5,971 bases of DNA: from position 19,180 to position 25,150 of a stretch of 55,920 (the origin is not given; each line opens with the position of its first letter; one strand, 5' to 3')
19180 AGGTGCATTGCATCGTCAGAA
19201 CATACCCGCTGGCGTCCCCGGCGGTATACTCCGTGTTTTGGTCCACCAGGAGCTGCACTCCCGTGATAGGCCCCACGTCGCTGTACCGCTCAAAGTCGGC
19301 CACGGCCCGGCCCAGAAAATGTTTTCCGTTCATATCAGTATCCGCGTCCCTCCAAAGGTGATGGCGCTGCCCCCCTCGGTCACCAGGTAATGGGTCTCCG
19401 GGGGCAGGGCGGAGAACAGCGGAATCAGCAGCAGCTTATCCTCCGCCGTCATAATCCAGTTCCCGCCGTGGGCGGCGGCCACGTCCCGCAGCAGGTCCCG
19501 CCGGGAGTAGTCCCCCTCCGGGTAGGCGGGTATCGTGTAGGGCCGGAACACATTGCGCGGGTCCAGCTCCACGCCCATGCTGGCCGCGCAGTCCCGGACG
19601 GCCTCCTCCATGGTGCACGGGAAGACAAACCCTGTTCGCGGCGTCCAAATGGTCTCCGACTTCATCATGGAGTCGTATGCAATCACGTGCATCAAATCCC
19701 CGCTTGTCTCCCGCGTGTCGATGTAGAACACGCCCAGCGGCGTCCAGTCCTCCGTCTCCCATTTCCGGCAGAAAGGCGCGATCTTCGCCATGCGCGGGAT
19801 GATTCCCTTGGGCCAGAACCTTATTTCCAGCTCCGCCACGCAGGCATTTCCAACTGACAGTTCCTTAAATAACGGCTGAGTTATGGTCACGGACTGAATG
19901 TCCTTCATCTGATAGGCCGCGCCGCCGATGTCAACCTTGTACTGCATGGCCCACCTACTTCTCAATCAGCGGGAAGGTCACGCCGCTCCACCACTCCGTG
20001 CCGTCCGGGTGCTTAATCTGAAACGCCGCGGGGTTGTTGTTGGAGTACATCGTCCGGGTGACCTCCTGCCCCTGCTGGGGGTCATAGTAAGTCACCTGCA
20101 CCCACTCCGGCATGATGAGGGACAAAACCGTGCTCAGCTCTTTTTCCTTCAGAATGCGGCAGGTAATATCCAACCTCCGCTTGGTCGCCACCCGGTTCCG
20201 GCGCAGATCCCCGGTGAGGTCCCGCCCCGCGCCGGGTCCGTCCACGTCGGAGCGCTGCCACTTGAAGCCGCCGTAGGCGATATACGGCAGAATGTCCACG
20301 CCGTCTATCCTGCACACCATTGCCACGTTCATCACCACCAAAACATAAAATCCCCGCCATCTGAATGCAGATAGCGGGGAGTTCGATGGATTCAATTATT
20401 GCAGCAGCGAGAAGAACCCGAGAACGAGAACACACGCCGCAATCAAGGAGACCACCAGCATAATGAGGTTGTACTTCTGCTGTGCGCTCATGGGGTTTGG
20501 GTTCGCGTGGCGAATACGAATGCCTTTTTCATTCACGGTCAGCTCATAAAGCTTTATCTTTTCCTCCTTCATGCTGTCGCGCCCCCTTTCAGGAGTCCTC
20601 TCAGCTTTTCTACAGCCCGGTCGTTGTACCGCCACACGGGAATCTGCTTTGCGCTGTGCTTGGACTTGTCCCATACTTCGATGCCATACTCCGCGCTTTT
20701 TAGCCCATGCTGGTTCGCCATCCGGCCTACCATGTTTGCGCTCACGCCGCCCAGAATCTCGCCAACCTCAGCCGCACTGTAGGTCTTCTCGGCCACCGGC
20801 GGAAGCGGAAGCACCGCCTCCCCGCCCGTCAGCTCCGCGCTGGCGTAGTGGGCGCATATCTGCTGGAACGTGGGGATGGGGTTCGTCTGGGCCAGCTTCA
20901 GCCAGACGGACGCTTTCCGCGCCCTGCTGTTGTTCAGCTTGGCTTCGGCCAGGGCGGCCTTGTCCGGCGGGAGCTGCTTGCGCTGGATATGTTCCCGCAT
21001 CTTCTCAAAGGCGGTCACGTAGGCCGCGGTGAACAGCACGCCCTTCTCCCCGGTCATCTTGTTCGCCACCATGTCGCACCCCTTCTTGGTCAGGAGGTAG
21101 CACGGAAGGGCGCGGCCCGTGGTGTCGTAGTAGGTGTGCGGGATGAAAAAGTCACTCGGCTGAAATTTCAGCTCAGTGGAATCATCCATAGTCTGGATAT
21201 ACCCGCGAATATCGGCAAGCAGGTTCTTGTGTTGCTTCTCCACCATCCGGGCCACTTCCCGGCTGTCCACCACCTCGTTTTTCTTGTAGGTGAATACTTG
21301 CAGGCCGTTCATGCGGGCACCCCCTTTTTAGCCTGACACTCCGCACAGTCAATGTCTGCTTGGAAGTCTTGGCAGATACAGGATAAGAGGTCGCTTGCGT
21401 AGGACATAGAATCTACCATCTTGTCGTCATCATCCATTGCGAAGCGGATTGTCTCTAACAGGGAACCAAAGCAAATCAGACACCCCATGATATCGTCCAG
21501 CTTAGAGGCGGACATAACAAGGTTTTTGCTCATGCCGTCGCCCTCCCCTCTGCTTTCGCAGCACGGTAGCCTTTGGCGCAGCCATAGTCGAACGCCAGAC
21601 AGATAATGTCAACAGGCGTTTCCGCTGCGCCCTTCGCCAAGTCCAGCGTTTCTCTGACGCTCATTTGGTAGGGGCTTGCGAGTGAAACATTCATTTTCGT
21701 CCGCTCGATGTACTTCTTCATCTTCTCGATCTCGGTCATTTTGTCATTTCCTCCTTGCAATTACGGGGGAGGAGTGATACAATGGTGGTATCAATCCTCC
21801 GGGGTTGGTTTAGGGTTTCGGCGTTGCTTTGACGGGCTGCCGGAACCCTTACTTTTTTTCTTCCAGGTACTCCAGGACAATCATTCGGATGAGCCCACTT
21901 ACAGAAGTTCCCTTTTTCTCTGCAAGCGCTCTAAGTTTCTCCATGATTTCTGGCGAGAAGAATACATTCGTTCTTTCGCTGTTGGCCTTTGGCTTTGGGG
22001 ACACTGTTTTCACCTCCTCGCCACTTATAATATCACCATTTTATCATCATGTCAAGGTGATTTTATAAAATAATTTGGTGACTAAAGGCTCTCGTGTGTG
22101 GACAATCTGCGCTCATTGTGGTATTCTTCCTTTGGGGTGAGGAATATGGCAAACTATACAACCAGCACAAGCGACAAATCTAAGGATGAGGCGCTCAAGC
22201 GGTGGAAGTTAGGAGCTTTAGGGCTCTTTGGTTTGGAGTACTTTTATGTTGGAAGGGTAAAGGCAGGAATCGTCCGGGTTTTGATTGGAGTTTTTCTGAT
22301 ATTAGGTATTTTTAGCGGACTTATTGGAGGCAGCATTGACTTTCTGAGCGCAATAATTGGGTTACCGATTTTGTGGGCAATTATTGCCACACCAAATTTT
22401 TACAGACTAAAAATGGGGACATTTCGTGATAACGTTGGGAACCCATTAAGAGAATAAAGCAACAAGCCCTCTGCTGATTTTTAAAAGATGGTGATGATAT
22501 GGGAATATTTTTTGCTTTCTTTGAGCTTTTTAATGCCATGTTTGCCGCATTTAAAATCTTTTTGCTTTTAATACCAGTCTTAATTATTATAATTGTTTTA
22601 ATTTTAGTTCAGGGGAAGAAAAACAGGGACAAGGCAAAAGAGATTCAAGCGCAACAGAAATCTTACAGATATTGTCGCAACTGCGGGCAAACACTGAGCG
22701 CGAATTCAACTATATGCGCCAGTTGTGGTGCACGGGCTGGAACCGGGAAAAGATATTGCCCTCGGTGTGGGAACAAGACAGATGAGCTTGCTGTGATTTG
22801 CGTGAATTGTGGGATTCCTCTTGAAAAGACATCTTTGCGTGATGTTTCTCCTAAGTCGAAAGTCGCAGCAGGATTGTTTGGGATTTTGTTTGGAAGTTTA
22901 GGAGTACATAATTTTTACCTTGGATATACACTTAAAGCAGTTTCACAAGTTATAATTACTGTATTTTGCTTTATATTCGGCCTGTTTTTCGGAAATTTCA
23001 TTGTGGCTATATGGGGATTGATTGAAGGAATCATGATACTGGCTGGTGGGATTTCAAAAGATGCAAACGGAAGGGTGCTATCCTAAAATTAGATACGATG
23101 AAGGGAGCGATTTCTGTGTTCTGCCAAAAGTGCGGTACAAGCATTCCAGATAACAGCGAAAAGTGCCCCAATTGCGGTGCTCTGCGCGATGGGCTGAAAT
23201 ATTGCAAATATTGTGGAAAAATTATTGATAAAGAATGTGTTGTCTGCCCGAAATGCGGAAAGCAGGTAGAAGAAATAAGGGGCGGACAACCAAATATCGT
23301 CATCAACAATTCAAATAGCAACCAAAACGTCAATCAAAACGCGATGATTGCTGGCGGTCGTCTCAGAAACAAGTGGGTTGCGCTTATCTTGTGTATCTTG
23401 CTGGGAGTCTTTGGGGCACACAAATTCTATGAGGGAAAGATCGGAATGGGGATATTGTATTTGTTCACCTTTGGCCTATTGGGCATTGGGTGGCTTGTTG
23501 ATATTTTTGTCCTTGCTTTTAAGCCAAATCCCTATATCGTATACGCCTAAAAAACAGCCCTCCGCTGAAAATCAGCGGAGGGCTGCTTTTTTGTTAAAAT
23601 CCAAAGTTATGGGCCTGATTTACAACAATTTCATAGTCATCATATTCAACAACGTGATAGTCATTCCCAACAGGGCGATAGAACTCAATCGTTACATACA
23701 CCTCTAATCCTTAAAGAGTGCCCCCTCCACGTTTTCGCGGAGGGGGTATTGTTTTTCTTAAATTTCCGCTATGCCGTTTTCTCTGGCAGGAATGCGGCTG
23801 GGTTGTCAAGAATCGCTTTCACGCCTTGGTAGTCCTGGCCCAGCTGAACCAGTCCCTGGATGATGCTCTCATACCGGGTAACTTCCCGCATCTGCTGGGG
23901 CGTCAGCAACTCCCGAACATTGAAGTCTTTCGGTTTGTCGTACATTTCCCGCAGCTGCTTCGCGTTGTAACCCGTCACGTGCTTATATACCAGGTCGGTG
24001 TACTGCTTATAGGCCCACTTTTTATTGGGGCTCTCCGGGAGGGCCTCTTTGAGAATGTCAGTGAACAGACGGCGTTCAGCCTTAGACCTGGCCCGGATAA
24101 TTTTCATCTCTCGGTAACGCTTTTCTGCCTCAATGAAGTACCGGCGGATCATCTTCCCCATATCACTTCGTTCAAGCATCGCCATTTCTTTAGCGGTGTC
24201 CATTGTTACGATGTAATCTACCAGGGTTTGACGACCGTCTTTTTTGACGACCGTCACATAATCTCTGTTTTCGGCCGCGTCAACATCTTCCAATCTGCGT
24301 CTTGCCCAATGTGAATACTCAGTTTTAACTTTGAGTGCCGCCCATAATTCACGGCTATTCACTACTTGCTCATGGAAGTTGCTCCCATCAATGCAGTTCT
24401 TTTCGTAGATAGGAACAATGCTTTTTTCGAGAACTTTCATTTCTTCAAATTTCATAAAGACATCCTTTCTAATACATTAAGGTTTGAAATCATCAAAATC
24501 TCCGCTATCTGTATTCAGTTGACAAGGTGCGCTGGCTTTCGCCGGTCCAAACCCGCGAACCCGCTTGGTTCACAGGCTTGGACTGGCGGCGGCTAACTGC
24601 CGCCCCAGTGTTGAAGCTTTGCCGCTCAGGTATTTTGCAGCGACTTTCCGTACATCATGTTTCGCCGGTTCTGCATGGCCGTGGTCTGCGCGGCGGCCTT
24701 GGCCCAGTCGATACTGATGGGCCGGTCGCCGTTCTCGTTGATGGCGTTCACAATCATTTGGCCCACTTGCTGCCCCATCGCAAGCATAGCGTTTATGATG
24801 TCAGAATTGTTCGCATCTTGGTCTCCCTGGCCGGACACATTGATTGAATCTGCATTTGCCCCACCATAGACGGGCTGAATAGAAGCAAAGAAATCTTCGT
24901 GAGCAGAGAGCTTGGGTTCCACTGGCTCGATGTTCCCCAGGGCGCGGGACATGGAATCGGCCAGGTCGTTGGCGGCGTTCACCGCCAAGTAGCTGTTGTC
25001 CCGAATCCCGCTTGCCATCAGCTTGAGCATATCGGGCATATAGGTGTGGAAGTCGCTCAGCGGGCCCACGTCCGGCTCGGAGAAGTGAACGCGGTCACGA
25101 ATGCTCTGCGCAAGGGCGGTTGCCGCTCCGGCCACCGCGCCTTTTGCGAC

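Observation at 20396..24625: A 4.2 kb accessory island inserted between the tape-measure gene and the distal tail genes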

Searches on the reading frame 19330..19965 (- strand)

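Call 7: search_protein_families(library=phrogs, proteins=[window:19330-19965:-], max_evalue=0.001)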
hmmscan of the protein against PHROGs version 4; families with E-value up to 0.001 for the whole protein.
window:19330-19965:- (211 aa): 2 families
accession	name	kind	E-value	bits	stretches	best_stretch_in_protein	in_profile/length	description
phrog_6616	-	tail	5.8e-10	38.7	1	71-180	100-207/991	tail protein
phrog_32308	-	unknown function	0.00031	19.9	1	71-170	107-204/709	-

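Call 8: search_protein_families(library=pfam, proteins=[window:19330-19965:-], max_evalue=0.001)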
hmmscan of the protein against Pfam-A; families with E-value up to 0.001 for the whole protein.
window:19330-19965:- (211 aa): 0 families

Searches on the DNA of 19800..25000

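Call 71: search_rna_families(source=window, start=19800, end=25000, threshold=evalue, max_evalue=1)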
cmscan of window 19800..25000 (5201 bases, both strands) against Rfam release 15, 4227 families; matches with E-value up to 1: 5.
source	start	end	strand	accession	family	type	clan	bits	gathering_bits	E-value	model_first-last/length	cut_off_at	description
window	23546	23652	-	RF01771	rnk_leader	Cis-reg; leader;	-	31.5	50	0.016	1-109/109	no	Enterobacteria rnk leader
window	23549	23660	-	RF00514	His_leader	Cis-reg; leader;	-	31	49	0.036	1-126/126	no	Histidine operon leader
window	23465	23591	+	RF00514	His_leader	Cis-reg; leader;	-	26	49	0.38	1-126/126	no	Histidine operon leader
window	23551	23604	-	RF01388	isrD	Gene; sRNA;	-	22.9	37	0.3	1-51/51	no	isrD Hfq binding RNA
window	20932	20976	-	RF03537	Flavi_TBFV_SL6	Cis-reg;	-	21.1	38.3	0.076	1-45/45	no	Tick-borne Flavivirus short stem-loop SL6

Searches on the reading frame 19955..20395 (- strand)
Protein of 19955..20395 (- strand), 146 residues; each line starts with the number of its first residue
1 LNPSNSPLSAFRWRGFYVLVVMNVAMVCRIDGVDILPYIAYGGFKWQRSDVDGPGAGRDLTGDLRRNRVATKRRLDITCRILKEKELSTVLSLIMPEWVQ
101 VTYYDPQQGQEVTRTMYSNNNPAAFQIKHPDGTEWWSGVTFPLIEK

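Call 5: search_protein_families(library=pfam, proteins=[window:19955-20395:-], max_evalue=0.01)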
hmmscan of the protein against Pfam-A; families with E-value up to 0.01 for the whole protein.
window:19955-20395:- (146 aa): 1 family
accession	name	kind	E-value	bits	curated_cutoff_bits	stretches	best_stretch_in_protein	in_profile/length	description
PF20458.3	DUF6711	-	7e-08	33.4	27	1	36-145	15-133/134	Family of unknown function (DUF6711)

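Call 6: search_protein_families(library=phrogs, proteins=[window:19955-20395:-], max_evalue=0.01)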
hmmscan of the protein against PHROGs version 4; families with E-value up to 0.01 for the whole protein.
window:19955-20395:- (146 aa): 1 family
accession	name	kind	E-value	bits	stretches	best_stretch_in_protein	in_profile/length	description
phrog_1194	-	unknown function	9.9e-24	84.6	1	26-146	4-125/125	-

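Call 13: find_related_loci(query=window:19955-20320:-, collection=viral_contigs, flank=10000)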
Query window:19955-20320:- (121 aa) in viral_contigs; peptide patterns used: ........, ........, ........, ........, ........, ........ (x = any residue, [..] = any of these).
148 stretches matched a pattern; 146 encode a relative of the query (tblastn E <= 1e-3); the best 80 are kept; 80 distinct loci.
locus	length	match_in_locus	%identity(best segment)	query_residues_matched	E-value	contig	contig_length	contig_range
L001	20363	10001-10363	75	1-121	2e-61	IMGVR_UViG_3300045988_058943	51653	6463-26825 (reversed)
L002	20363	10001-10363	75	1-121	3e-61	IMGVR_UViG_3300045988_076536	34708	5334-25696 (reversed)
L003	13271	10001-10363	75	1-121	2e-61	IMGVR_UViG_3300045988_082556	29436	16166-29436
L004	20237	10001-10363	75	1-121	2e-61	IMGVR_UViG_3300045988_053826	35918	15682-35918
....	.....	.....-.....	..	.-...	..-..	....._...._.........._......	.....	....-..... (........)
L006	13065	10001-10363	77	1-121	4e-61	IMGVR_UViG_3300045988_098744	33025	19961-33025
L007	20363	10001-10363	76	1-121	3e-61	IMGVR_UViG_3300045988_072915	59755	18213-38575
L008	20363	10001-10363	75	1-121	2e-61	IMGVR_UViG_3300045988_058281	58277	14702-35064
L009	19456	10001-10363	75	1-121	2e-61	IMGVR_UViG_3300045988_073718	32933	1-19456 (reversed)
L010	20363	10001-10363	75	1-121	2e-61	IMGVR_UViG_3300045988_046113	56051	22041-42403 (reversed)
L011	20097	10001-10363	75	1-121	2e-61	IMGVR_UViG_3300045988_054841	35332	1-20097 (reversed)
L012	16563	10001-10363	75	1-121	2e-61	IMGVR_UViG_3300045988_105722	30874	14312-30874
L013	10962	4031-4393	75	1-121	2e-61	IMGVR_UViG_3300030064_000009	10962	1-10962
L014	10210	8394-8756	75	1-121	2e-61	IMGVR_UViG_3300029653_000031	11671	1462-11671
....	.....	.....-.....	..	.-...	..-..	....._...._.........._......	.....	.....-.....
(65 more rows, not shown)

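Call 24: search_protein_families(library=ncbifam, proteins=[window:19955-20326:-], max_evalue=0.01)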
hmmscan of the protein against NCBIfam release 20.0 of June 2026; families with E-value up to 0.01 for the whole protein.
window:19955-20326:- (123 aa): 0 families

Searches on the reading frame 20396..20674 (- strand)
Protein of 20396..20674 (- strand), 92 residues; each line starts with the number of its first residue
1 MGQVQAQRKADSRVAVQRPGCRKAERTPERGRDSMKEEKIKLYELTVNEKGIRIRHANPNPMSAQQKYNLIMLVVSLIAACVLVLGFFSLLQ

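Call 5: search_protein_families(library=pfam, proteins=[window:20396-20674:-], max_evalue=0.01)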
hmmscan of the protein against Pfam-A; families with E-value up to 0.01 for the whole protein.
window:20396-20674:- (92 aa): 0 families

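Call 6: search_protein_families(library=phrogs, proteins=[window:20396-20674:-], max_evalue=0.01)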
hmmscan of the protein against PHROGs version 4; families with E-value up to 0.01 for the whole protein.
window:20396-20674:- (92 aa): 0 families
